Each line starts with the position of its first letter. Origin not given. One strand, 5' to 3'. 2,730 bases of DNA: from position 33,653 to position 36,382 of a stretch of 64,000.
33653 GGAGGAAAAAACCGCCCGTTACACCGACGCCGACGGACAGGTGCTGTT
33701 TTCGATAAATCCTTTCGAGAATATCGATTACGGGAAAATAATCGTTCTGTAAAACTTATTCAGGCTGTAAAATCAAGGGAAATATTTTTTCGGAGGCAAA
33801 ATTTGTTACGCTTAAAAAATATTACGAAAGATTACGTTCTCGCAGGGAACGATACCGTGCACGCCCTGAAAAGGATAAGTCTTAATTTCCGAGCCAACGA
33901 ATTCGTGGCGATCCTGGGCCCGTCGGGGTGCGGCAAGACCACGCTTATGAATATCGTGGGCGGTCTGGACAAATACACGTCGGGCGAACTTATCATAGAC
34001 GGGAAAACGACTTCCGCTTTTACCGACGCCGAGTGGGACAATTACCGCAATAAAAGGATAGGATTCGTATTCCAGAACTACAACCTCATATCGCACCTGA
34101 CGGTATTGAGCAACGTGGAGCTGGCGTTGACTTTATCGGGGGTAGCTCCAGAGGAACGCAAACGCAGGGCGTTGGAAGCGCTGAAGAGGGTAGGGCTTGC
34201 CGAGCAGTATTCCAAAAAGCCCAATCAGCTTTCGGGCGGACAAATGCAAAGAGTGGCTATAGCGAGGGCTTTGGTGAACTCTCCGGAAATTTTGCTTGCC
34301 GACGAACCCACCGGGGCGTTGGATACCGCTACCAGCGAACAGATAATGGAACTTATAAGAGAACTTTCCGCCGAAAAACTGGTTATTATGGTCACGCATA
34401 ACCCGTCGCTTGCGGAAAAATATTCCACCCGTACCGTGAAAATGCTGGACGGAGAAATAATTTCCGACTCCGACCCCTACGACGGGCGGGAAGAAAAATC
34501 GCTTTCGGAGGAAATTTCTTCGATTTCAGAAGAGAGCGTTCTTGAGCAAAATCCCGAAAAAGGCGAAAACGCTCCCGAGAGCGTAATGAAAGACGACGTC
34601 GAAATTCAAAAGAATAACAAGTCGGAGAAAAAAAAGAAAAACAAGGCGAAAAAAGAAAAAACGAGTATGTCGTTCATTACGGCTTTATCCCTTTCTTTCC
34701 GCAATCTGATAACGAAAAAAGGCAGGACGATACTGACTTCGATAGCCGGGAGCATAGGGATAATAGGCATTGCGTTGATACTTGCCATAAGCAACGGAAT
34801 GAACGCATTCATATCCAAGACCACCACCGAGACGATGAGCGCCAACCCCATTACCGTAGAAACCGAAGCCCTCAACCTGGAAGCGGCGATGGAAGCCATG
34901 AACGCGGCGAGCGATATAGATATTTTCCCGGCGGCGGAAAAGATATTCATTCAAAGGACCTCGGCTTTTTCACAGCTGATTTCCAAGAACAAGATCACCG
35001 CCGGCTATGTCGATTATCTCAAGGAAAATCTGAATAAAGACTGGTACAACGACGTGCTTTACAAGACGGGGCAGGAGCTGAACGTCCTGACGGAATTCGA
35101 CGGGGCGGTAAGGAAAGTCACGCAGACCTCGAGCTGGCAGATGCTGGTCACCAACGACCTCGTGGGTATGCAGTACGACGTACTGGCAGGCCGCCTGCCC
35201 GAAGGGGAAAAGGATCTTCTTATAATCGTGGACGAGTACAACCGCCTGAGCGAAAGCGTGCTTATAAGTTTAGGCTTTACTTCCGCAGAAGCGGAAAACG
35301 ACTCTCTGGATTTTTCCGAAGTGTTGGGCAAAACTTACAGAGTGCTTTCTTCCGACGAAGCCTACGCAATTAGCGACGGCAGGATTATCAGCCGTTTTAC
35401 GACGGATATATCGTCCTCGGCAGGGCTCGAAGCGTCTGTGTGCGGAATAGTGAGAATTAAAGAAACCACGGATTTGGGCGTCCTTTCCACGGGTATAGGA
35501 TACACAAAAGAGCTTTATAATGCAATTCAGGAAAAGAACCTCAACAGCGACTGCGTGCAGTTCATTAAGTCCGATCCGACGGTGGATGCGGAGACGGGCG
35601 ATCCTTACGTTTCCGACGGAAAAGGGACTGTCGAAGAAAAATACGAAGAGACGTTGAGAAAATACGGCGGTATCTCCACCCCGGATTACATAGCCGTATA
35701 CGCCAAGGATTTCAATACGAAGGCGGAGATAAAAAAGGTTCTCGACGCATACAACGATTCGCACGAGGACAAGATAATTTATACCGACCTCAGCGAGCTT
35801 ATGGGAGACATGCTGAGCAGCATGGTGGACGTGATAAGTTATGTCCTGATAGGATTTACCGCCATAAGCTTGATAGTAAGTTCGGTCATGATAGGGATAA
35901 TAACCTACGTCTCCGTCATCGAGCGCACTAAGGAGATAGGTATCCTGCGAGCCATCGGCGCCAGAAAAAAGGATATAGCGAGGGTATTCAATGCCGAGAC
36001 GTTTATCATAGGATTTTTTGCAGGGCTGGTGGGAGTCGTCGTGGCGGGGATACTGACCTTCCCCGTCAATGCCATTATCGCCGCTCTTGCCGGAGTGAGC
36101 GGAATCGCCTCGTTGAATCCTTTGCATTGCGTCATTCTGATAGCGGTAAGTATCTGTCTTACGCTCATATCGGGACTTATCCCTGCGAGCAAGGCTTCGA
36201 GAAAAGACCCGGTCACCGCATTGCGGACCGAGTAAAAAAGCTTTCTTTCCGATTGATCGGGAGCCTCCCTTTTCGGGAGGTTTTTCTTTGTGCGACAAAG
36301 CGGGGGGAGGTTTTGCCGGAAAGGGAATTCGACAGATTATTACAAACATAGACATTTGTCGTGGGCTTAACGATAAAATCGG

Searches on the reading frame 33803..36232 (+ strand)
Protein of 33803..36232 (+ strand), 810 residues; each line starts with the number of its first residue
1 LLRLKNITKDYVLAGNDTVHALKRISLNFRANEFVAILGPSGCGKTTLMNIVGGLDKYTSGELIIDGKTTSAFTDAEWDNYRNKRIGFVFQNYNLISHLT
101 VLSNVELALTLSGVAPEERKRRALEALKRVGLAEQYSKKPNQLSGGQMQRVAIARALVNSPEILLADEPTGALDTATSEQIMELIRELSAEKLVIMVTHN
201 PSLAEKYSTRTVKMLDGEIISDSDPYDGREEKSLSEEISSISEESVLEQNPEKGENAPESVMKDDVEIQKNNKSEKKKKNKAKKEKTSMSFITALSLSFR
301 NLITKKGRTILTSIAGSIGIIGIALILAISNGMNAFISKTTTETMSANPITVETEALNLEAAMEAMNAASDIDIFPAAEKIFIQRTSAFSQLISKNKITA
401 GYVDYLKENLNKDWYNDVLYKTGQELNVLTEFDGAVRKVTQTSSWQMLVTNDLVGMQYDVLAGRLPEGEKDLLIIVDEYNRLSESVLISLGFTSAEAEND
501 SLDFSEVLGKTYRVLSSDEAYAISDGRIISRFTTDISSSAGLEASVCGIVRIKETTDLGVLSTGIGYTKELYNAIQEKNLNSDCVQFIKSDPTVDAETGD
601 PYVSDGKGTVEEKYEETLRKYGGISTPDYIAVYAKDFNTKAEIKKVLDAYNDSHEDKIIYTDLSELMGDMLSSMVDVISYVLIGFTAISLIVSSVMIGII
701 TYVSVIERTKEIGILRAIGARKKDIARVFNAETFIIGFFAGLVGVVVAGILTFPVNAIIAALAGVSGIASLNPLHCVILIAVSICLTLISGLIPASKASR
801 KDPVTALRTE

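Call 57: search_protein_families(library=ncbifam, proteins=[window:33803-36232:+], max_evalue=0.001)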
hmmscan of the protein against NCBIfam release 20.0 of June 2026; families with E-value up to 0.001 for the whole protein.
window:33803-36232:+ (810 aa): 195 families (the best 25 are shown)
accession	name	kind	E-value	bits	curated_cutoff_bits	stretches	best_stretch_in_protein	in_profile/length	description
NF007826.0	PRK10535.1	equivalog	2.6e-84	283.7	966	2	2-238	5-240/648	macrolide ABC transporter ATP-binding protein/permease MacB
TIGR02211.1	LolD_lipo_ex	equivalog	7.7e-61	205.4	307.75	1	1-219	1-219/221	lipoprotein-releasing ABC transporter ATP-binding protein LolD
TIGR03608.1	L_ocin_972_ABC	subfamily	6.8e-60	202.1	254.85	1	5-207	2-200/206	putative bacteriocin export ABC transporter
TIGR02673.1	FtsE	equivalog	6.7e-58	195.9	264.85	1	1-217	1-213/214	cell division ATP-binding protein FtsE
NF038007.1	ABC_ATP_DarD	equivalog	2.2e-57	194.1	375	1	1-219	1-218/218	darobactin export ABC transporter ATP-binding protein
TIGR02315.1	ABC_phnC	equivalog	9.6e-56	188.9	266.1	1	1-226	1-231/243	phosphonate ABC transporter ATP-binding protein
TIGR03265.1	PhnT2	equivalog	9.7e-54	182.9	457.7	1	4-225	7-219/353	putative 2-aminoethylphosphonate ABC transporter ATP-binding protein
TIGR02982.1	heterocyst_DevA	subfamily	2.2e-53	181.1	295.8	1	11-219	10-219/220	ABC exporter ATP-binding subunit, DevA family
NF008639.0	PRK11629.1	equivalog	1.3e-52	178.5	360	1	2-220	7-225/234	lipoprotein-releasing ABC transporter ATP-binding protein LolD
TIGR01186.1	proV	subfamily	6.6e-51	173.5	326.6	1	20-221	7-210/363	betaine/proline/choline family ABC transporter ATP-binding protein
NF006987.0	PRK09452.1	equivalog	9.4e-51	172.6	482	1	2-269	18-274/378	spermidine/putrescine ABC transporter ATP-binding protein PotA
NF043075.1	MMSYN1_0197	equivalog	8.2e-49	166.4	550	1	1-225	2-217/341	spermidine/putrescine ABC transporter ATP-binding protein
TIGR00968.1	3a0106s01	subfamily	7e-48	163.2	342.75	1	6-221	5-211/237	sulfate ABC transporter ATP-binding protein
NF040933.2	ABC_arch_GlcV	equivalog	4.8e-47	160.5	450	1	3-276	4-273/357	glucose ABC transporter ATP-binding protein GlcV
NF007027.0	PRK09493.1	equivalog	8.8e-47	159.5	379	1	1-226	1-221/240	glutamine ABC transporter ATP-binding protein GlnQ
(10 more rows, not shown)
